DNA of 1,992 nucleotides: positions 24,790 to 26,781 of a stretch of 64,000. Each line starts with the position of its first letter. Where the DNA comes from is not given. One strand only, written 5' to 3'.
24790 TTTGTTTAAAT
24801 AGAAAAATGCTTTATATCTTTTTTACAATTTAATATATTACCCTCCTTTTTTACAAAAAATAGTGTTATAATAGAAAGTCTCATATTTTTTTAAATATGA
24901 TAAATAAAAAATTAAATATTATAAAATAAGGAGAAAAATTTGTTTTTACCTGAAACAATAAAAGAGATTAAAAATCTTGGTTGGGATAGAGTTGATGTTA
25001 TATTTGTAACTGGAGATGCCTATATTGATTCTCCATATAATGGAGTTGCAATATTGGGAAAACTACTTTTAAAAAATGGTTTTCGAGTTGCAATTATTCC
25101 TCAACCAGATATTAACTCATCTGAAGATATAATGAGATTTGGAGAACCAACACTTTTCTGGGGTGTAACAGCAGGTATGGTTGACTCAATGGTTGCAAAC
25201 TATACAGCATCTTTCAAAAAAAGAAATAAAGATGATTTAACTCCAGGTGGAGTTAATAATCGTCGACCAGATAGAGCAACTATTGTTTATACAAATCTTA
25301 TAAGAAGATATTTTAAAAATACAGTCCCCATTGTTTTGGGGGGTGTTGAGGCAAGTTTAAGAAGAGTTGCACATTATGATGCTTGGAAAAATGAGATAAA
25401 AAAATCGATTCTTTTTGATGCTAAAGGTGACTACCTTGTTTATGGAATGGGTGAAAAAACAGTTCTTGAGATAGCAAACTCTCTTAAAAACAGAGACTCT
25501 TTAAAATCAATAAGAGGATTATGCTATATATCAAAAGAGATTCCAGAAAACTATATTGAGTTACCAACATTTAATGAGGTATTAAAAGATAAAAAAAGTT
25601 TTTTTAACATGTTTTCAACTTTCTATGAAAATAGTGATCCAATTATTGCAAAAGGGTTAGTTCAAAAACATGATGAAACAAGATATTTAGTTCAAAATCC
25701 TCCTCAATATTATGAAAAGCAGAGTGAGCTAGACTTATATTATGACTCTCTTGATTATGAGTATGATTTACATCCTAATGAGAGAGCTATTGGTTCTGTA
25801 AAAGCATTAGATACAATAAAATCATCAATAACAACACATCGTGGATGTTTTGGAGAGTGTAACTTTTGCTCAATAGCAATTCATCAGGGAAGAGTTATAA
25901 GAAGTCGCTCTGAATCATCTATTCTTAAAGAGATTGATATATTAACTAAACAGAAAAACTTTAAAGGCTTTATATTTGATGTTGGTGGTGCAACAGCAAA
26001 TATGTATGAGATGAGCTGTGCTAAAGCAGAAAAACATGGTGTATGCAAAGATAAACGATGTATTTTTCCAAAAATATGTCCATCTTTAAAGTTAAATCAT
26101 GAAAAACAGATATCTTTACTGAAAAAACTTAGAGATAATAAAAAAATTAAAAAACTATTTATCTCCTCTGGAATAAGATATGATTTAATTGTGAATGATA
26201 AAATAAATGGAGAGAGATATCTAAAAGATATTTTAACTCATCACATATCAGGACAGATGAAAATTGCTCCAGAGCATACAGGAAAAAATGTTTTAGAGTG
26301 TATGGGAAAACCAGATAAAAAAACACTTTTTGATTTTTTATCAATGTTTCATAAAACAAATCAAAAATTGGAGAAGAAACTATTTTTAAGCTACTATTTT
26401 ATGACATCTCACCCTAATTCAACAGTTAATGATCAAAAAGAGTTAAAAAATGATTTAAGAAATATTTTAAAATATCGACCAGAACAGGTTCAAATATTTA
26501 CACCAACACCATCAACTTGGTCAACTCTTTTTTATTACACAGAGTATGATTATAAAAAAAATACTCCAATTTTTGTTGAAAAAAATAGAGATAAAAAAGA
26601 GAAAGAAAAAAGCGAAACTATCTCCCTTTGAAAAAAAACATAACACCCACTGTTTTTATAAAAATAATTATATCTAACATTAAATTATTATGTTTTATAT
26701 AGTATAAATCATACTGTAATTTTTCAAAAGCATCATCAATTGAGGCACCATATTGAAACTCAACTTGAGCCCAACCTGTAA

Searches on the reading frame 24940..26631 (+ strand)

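Call 61: search_protein_families(library=pfam, proteins=[window:24940-26631:+], max_evalue=0.00001)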
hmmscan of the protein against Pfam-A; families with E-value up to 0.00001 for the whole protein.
window:24940-26631:+ (563 aa): 2 families
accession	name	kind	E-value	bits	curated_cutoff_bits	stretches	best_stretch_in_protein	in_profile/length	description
PF08497.15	Radical_SAM_N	-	1.9e-113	379.2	25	1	2-296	1-301/301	Radical SAM N-terminal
PF04055.27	Radical_SAM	-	8.4e-06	26.5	29.5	0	298-495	2-155/166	Radical SAM superfamily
